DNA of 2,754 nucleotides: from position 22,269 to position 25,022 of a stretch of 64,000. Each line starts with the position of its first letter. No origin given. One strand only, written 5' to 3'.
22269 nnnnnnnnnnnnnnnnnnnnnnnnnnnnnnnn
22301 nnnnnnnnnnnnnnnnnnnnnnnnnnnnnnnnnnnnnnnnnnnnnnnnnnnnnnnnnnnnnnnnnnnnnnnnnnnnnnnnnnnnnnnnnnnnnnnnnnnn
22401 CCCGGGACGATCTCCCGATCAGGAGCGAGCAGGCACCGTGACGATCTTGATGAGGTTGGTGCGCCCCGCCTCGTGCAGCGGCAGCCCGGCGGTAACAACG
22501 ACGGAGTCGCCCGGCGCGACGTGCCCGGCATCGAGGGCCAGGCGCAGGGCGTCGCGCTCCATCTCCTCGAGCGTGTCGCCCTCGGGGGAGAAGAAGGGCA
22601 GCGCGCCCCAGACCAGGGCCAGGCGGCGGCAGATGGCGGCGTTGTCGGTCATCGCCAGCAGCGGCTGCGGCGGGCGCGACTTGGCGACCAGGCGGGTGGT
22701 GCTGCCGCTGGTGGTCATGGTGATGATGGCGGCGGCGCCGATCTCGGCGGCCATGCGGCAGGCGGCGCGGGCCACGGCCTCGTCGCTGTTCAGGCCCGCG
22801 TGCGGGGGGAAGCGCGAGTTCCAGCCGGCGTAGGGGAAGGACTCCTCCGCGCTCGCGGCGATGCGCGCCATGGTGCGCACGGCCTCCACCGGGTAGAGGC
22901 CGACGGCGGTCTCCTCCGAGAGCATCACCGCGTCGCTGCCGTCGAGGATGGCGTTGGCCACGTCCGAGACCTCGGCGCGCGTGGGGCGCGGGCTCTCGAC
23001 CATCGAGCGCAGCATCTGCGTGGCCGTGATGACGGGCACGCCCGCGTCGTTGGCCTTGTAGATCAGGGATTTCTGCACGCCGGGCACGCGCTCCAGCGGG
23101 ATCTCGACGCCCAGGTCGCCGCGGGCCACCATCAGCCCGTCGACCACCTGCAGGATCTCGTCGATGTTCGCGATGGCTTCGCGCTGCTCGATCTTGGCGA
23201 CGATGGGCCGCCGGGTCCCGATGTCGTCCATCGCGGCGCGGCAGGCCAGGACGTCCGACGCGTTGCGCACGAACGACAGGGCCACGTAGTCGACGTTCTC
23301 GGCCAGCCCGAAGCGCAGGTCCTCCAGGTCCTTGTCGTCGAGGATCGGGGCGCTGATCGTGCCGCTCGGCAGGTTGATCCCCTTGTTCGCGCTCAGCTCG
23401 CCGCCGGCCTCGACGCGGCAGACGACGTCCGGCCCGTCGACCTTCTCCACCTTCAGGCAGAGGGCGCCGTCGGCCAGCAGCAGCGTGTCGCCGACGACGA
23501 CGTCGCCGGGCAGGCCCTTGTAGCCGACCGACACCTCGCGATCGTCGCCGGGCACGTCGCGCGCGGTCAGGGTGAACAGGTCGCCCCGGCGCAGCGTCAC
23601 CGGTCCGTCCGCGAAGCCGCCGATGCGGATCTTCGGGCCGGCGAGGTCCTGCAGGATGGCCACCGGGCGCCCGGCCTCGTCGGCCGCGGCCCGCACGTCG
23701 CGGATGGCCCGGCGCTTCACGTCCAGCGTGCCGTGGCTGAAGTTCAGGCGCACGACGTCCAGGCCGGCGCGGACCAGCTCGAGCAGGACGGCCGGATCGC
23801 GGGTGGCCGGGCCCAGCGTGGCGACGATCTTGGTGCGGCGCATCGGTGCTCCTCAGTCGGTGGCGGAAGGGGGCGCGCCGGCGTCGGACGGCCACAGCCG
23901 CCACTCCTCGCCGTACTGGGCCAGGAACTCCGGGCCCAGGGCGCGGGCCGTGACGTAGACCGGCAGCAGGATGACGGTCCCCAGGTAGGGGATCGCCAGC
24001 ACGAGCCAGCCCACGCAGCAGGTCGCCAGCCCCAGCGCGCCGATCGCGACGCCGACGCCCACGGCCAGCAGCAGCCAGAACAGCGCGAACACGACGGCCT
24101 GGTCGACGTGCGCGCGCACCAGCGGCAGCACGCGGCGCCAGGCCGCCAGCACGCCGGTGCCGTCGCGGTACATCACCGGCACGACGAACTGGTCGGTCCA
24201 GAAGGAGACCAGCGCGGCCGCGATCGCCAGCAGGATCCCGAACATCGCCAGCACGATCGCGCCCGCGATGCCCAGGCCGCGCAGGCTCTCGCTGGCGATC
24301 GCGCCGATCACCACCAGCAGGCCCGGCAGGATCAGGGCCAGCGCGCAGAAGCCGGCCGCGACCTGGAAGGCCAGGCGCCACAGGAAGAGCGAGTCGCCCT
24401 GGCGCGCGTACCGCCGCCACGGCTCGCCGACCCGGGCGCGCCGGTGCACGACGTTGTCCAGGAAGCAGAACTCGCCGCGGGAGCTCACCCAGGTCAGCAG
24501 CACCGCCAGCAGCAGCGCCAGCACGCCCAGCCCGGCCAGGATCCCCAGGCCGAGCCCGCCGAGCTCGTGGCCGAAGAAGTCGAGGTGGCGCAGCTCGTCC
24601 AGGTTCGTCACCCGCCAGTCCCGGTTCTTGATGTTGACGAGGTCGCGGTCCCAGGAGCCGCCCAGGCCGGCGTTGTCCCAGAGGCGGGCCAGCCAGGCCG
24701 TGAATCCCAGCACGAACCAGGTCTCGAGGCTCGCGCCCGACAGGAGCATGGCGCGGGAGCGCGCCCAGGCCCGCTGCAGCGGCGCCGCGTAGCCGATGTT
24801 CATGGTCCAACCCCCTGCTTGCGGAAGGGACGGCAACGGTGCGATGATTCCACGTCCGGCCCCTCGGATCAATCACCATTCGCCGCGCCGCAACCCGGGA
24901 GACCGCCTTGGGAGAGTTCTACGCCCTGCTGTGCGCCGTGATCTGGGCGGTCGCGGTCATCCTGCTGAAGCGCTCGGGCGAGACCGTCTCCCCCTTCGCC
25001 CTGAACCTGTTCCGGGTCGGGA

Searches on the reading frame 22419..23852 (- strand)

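Call 12: search_protein_families(library=pfam, proteins=[window:22419-23852:-], max_evalue=0.001)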
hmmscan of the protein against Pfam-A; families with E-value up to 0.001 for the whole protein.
window:22419-23852:- (477 aa): 2 families
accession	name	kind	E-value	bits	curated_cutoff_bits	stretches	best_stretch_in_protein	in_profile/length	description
PF00224.27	PK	-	5.2e-117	391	30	1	4-325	1-328/328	Pyruvate kinase, barrel domain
PF02887.21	PK_C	-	9.3e-35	119.6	28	1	358-471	1-114/114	Pyruvate kinase, alpha/beta domain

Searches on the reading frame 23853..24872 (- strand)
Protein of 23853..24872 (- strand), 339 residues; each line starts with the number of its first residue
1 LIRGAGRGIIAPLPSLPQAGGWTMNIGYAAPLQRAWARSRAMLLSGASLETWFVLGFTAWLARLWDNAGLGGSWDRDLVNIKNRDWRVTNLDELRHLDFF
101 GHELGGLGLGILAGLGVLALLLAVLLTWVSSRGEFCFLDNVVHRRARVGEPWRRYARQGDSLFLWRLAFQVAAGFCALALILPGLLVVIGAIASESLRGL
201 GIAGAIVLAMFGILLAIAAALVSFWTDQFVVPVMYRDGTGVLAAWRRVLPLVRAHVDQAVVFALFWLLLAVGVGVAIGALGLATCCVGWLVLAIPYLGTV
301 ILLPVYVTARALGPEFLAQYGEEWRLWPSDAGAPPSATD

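Call 12: search_protein_families(library=pfam, proteins=[window:23853-24872:-], max_evalue=0.001)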
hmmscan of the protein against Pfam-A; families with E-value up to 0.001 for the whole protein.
window:23853-24872:- (339 aa): 1 family
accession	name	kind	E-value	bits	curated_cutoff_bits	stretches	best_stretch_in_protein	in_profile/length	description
PF24400.1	DUF7544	-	1.9e-35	123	27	1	32-306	7-249/302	Family of unknown function (DUF7544)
